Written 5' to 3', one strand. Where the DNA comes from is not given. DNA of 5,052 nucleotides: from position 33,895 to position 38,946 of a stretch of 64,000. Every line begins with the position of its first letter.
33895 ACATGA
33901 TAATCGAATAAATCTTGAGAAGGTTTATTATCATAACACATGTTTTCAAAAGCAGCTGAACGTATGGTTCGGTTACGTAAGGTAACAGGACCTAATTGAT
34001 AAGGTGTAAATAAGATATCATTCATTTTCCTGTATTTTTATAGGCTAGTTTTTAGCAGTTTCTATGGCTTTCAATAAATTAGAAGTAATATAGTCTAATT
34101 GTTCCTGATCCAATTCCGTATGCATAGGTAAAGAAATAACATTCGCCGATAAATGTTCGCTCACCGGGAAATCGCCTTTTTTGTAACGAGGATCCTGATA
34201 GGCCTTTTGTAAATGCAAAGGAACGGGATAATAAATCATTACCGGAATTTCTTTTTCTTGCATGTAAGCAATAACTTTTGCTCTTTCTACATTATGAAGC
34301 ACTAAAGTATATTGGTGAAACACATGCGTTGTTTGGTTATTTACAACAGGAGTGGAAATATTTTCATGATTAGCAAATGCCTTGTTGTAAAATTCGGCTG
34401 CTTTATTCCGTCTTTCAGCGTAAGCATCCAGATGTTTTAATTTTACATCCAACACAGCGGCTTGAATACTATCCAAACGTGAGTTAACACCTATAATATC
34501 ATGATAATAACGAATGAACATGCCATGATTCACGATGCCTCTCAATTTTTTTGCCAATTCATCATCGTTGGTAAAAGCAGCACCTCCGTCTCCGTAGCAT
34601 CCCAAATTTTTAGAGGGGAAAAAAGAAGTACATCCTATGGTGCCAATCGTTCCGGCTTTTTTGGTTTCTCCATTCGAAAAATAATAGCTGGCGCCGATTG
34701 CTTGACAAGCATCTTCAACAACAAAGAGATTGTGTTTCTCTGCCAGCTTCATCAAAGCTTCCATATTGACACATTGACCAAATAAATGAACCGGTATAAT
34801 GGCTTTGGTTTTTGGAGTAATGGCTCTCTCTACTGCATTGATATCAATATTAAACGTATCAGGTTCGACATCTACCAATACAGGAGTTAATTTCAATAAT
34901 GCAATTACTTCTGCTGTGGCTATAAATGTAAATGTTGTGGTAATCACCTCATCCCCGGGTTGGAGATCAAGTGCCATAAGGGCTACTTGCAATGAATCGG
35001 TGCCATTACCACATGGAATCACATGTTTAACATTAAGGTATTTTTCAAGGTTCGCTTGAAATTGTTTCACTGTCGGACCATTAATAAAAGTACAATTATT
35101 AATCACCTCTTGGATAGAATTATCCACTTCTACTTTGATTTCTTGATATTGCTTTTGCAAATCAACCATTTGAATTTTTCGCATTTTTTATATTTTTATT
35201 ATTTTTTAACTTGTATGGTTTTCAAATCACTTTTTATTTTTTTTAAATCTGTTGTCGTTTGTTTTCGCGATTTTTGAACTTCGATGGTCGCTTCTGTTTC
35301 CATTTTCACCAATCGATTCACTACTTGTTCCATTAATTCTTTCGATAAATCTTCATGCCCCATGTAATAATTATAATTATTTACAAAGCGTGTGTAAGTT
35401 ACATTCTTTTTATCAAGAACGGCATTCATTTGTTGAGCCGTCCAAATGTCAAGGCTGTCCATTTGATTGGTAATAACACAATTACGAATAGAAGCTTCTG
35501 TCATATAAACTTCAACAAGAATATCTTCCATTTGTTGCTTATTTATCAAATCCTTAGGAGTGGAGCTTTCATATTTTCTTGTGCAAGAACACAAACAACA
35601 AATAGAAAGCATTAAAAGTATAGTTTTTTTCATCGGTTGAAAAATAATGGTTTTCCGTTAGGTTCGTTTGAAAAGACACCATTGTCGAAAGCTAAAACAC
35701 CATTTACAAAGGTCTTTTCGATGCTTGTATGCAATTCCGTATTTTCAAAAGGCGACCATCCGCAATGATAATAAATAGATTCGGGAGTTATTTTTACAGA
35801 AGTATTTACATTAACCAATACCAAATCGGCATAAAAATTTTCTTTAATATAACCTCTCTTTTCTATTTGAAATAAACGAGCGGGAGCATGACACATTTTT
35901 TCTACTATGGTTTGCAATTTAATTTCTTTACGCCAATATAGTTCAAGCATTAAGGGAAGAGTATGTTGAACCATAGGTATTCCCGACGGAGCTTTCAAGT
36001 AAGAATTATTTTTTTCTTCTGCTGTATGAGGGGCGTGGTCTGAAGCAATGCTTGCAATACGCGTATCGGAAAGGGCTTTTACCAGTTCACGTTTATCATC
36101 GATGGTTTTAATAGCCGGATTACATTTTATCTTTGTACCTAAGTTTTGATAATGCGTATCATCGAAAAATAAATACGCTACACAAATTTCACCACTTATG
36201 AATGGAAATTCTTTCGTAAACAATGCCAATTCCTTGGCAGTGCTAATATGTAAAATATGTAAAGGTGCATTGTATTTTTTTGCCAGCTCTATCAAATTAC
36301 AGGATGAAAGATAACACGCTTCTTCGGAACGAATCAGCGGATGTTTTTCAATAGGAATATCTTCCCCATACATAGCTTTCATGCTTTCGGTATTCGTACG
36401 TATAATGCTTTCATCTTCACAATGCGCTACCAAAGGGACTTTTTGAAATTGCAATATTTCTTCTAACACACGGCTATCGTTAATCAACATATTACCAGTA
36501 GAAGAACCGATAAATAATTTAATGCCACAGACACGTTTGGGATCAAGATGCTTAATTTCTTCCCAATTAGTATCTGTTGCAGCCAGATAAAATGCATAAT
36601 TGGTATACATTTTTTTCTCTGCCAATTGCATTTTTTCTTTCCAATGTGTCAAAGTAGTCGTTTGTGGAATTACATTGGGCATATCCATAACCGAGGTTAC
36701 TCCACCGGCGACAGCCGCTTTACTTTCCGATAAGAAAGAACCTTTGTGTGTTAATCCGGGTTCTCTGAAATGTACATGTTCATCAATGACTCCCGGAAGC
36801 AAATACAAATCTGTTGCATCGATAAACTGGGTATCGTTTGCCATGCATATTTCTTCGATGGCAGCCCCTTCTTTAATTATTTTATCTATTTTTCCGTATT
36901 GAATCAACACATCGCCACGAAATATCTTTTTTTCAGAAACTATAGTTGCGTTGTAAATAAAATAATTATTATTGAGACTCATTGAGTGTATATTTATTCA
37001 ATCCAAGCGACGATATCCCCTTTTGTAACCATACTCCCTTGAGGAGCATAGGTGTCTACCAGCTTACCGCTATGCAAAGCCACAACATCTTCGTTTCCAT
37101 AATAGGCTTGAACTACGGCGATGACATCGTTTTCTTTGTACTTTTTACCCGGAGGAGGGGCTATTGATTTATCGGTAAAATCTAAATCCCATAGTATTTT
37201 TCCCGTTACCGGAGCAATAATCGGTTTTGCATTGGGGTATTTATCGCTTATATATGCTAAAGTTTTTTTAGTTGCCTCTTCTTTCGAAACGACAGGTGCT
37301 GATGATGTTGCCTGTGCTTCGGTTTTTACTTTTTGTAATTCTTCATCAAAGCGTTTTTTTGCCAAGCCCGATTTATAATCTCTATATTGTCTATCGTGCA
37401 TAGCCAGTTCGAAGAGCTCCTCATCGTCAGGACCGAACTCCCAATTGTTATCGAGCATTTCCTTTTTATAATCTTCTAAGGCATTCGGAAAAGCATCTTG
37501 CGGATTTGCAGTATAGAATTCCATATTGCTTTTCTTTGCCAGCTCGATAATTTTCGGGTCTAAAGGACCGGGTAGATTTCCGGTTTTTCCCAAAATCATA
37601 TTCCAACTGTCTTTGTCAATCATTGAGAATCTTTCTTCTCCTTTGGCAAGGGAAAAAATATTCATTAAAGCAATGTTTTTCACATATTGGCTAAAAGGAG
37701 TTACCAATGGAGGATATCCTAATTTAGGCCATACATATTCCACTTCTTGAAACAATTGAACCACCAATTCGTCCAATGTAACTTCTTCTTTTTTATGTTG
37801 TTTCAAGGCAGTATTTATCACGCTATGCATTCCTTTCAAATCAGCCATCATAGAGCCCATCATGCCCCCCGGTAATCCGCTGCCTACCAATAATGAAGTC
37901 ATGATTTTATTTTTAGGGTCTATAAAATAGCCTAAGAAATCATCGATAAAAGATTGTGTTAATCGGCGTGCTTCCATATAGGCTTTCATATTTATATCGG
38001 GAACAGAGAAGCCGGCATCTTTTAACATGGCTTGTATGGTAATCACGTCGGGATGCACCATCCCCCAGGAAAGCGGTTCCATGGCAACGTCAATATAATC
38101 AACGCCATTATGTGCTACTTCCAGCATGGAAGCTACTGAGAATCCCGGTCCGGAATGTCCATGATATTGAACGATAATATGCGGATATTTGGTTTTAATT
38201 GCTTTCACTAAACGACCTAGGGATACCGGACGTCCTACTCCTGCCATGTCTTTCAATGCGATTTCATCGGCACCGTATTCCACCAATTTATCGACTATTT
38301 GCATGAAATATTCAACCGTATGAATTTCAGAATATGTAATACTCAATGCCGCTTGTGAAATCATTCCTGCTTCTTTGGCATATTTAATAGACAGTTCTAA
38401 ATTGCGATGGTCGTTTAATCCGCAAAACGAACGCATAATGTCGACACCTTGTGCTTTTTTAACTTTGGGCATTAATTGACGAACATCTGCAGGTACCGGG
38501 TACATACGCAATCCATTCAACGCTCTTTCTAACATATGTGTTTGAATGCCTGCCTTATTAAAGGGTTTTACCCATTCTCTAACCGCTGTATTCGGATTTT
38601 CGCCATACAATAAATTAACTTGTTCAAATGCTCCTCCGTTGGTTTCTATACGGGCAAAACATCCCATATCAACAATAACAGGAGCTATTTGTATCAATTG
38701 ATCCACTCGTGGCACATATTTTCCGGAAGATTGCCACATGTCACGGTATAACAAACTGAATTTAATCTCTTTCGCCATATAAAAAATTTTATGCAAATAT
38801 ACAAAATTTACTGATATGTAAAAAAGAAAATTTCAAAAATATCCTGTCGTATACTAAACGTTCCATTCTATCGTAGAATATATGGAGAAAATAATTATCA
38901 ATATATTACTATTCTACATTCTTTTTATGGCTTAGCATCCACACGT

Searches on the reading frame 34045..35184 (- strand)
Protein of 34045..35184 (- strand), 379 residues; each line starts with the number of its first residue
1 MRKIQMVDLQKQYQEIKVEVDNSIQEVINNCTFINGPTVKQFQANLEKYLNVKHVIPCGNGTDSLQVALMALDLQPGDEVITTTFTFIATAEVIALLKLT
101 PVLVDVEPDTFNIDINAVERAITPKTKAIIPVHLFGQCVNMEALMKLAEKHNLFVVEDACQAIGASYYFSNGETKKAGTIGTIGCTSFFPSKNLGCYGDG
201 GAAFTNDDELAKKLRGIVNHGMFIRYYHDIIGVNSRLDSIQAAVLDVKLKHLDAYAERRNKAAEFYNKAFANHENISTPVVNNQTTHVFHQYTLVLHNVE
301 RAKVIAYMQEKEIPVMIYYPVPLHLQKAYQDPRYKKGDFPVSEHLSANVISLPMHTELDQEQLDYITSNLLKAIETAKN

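Call 34: search_protein_families(library=pfam, proteins=[window:34045-35184:-], max_evalue=0.001)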
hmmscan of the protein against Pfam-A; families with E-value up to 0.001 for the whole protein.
window:34045-35184:- (379 aa): 4 families
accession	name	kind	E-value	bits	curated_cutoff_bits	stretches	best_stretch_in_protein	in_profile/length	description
PF01041.23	DegT_DnrJ_EryC1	-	8e-118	394.2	19.8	1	16-370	3-359/360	DegT/DnrJ/EryC1/StrS aminotransferase family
PF00155.27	Aminotran_1_2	-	5.2e-14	52.6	19.7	1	38-288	43-304/361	Aminotransferase class I and II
PF00266.25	Aminotran_5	-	3.3e-08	33.3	21.5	1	9-164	19-181/371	Aminotransferase class-V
PF01212.27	Beta_elim_lyase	-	5.7e-08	32.9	27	1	36-169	31-177/288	Beta-eliminating lyase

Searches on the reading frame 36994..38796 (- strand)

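Call 35: search_protein_families(library=pfam, proteins=[window:36994-38796:-], max_evalue=0.001)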
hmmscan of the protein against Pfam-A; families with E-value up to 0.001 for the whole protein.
window:36994-38796:- (600 aa): 2 families
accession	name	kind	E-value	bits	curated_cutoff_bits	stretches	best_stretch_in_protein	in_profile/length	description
PF02436.23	PYC_OADA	-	1.6e-14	54.6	27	1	341-480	23-166/201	Conserved carboxylase domain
PF00682.25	HMGL-like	-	2.8e-12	47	29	1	136-239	118-220/260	HMGL-like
